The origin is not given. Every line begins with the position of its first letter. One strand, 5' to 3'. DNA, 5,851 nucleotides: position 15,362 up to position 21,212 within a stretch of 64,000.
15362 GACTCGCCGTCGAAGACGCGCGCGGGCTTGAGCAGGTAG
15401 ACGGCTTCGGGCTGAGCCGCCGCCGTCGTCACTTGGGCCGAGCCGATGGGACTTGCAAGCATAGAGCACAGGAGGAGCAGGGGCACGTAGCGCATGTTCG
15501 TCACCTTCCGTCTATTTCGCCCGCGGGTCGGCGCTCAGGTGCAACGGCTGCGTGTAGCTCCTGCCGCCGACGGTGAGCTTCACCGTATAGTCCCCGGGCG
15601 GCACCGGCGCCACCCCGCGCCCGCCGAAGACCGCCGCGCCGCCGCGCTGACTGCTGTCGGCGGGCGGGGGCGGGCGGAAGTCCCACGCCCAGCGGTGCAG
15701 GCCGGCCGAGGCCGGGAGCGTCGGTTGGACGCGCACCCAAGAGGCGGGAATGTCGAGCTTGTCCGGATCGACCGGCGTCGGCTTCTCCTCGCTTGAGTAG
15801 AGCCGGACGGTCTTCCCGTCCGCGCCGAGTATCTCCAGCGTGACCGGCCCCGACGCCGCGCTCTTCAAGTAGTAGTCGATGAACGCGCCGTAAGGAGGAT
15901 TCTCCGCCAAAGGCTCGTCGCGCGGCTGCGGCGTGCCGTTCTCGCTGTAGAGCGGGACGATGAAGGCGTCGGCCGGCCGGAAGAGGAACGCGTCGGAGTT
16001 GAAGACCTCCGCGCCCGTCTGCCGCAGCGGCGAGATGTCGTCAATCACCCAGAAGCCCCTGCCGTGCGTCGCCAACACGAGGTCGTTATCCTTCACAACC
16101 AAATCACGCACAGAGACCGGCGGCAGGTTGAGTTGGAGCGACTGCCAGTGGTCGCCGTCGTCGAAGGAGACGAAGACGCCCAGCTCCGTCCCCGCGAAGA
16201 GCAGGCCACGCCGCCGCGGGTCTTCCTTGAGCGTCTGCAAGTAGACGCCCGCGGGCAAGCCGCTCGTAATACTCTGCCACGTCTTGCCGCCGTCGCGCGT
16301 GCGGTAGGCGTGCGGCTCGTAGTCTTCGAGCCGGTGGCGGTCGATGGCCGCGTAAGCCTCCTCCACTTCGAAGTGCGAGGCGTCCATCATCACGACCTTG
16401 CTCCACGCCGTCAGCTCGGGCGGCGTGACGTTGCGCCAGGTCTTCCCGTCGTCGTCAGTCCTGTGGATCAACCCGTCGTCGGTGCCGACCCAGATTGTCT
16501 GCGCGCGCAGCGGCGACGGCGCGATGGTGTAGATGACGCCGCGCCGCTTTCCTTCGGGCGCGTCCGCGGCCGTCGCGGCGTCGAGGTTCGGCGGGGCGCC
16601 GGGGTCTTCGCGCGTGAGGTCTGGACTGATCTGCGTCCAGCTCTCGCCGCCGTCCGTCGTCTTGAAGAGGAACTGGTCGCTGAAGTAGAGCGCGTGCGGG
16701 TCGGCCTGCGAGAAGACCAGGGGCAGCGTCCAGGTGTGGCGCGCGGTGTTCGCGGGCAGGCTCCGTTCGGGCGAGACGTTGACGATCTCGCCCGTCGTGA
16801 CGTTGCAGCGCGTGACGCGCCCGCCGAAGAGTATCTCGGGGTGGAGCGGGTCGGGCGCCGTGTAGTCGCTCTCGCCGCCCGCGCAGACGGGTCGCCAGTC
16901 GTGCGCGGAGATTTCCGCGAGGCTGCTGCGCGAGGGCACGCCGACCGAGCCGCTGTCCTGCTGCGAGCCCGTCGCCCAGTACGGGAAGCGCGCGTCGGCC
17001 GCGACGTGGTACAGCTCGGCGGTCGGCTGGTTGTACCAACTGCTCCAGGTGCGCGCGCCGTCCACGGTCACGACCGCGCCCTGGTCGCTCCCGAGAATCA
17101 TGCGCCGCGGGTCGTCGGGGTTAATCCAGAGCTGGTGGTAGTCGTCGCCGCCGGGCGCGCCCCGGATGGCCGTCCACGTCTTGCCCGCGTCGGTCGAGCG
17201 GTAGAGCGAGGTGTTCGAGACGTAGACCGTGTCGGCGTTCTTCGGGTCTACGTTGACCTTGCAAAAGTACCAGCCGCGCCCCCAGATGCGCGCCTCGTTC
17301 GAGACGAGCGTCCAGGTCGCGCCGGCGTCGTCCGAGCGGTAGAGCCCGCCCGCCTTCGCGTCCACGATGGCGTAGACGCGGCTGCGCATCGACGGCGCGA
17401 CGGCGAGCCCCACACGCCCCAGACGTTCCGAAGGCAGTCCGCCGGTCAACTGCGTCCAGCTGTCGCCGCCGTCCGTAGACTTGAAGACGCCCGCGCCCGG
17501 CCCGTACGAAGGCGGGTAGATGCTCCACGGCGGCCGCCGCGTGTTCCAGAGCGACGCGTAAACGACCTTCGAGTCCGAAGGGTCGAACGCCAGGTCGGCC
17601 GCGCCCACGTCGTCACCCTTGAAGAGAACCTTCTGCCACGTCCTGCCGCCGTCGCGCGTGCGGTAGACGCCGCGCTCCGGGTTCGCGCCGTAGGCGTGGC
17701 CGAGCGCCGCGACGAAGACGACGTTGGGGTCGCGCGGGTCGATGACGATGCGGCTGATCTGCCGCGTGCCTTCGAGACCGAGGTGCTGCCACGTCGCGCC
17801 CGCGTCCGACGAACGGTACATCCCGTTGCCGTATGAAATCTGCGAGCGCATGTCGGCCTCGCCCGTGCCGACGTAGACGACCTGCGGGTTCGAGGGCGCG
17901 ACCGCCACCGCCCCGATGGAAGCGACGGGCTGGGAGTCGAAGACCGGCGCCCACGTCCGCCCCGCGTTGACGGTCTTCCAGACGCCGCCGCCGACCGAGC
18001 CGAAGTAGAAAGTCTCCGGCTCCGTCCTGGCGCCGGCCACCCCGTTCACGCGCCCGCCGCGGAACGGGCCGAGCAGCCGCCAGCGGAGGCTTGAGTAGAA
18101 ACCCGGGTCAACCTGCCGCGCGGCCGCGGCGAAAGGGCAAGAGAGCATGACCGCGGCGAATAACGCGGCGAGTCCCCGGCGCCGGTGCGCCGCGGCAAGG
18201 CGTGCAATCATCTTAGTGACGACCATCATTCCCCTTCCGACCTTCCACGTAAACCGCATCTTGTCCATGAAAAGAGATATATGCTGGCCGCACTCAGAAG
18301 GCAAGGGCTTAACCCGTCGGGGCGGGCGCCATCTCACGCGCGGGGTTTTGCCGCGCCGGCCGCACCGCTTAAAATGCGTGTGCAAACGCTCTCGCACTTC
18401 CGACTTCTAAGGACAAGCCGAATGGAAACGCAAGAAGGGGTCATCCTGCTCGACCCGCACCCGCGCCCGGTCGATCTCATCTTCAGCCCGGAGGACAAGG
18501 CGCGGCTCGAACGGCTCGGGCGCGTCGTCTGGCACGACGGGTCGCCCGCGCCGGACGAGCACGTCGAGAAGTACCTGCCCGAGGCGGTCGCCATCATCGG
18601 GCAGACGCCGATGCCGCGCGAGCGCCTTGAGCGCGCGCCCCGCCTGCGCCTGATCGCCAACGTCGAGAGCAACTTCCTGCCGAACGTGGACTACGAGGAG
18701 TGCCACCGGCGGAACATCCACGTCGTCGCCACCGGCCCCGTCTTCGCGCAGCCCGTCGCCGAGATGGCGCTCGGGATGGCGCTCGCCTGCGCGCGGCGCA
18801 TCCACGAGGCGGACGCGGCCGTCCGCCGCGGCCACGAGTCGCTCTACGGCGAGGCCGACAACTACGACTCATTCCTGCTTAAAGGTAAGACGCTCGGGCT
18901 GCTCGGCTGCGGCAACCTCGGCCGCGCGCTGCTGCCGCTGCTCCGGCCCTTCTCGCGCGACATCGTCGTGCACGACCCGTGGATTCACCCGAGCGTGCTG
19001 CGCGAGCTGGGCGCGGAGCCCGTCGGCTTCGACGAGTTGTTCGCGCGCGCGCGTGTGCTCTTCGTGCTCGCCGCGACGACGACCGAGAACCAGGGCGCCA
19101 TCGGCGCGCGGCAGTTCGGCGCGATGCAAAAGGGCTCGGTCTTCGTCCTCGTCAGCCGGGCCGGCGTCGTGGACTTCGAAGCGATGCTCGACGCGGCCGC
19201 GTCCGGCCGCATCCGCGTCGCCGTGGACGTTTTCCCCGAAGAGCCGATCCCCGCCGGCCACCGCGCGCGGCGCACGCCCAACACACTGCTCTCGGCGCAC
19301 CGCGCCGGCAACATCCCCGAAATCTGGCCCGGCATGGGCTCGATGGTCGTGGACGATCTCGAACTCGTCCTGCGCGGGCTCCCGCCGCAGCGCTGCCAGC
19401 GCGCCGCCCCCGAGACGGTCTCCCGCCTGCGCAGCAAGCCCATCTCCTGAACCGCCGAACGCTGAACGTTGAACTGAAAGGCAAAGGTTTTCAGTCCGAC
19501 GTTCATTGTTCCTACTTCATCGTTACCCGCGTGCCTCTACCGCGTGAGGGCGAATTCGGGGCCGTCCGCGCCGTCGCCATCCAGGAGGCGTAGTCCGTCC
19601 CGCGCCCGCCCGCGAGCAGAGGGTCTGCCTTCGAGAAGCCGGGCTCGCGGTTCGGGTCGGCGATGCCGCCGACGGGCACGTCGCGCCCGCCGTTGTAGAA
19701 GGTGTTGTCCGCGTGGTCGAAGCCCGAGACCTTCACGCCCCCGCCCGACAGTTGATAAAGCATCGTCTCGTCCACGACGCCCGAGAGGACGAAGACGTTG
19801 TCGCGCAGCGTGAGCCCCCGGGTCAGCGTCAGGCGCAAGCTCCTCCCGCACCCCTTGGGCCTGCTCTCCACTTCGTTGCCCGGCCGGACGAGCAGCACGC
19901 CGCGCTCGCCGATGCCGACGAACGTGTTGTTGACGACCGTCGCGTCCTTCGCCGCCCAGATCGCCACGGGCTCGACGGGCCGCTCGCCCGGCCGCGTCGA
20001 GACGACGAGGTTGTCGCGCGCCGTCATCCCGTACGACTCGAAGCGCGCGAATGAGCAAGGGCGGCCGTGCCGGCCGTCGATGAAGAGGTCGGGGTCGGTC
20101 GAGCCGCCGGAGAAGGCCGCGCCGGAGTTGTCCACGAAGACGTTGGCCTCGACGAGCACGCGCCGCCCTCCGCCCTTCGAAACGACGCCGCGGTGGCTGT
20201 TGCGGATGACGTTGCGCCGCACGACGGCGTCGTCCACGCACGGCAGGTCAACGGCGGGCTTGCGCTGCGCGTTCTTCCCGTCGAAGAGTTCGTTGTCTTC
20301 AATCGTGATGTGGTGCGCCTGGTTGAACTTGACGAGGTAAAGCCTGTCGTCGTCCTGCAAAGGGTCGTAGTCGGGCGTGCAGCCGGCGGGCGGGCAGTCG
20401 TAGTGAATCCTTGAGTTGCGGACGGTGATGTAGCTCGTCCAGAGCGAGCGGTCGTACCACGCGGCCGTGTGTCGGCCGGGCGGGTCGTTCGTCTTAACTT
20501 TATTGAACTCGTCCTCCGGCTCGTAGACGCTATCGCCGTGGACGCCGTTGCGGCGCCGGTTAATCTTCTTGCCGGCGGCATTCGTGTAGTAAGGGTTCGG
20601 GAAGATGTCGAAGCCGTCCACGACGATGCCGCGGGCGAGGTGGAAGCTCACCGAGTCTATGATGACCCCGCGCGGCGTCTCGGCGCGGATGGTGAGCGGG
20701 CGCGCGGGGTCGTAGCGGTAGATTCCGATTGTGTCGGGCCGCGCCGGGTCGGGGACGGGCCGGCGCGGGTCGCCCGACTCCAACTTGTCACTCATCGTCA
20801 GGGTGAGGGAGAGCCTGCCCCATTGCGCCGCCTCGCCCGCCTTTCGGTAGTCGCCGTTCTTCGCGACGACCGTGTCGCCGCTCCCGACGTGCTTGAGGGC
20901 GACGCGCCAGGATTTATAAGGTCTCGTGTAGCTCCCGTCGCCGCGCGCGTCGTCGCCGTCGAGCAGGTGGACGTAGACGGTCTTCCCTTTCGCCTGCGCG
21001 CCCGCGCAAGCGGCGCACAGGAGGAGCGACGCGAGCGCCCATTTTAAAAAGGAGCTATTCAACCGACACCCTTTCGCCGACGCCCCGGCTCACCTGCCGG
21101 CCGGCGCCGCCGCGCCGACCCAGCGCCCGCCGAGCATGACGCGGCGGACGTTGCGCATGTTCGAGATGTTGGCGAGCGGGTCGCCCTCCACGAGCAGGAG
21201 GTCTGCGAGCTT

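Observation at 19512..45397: Sixteen-gene, roughly 26-kb co-directional operon built mostly from uncharacterised enzyme families (main candidate for an undescribed catabolic system)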

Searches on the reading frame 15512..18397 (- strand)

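Call 11: search_protein_families(library=pfam, proteins=[window:15512-18397:-], max_evalue=0.001)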
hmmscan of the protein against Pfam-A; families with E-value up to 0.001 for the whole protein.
window:15512-18397:- (961 aa): 6 families
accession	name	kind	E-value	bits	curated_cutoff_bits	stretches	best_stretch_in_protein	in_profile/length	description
PF15902.12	Sortilin-Vps10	-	1e-34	120.6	33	5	193-317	3-112/446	Sortilin, neurotensin receptor 3,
PF02012.26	BNR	-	1.2e-13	49.3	27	0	399-409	1-11/12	BNR/Asp-box repeat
PF14870.12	PSII_BNR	-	2e-10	40.9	27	1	303-411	39-140/303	Photosynthesis system II assembly factor YCF48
PF13088.12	BNR_2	-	2.7e-10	40.5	31.4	0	556-754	62-251/277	BNR repeat-like domain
PF15899.11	BNR_6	-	1.6e-05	25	27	0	398-411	1-14/14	BNR-Asp box repeat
PF19755.4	DUF6242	-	7.3e-05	23.2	29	0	303-362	166-217/217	Domain of unknown function (DUF6242)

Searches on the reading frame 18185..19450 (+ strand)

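Call 11: search_protein_families(library=pfam, proteins=[window:18185-19450:+], max_evalue=0.001)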
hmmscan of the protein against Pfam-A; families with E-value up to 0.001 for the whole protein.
window:18185-19450:+ (421 aa): 2 families
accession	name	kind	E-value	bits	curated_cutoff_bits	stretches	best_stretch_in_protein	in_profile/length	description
PF02826.25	2-Hacid_dh_C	-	1.2e-38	132.7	25.1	1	196-374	1-178/178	D-isomer specific 2-hydroxyacid dehydrogenase, NAD binding domain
PF00389.36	2-Hacid_dh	-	1.2e-07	32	24.6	1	101-314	8-103/134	D-isomer specific 2-hydroxyacid dehydrogenase, catalytic domain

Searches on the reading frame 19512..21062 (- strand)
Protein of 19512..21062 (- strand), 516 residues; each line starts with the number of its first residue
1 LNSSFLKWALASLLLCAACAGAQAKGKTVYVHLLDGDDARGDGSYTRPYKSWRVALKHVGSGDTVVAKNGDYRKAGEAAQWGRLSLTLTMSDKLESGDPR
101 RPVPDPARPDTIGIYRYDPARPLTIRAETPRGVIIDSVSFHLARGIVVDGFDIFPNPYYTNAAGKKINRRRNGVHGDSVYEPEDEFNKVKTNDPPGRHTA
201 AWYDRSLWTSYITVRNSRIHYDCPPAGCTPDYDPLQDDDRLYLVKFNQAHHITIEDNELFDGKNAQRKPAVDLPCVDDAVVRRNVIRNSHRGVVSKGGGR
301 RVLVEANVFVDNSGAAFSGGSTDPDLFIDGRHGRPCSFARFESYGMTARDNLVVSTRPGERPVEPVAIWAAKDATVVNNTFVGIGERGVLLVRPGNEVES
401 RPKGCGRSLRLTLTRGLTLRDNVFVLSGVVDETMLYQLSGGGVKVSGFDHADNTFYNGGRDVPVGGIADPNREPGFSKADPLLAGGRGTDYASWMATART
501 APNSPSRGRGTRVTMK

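Call 5: search_protein_families(library=pfam, proteins=[window:19512-21062:-], max_evalue=0.01)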
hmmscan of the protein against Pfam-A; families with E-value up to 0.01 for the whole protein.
window:19512-21062:- (516 aa): 2 families
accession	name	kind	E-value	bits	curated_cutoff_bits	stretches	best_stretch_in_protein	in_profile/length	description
PF13229.12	Beta_helix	-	2.5e-07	30.9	25.9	1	210-322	55-149/158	Right handed beta helix region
PF05048.19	NosD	-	0.00017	21.5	23.6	0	245-317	42-109/212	Periplasmic copper-binding protein (NosD)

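Call 7: search_protein_families(library=ncbifam, proteins=[window:19512-21062:-], max_evalue=0.001)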
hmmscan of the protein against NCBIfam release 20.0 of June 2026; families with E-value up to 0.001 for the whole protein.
window:19512-21062:- (516 aa): 0 families
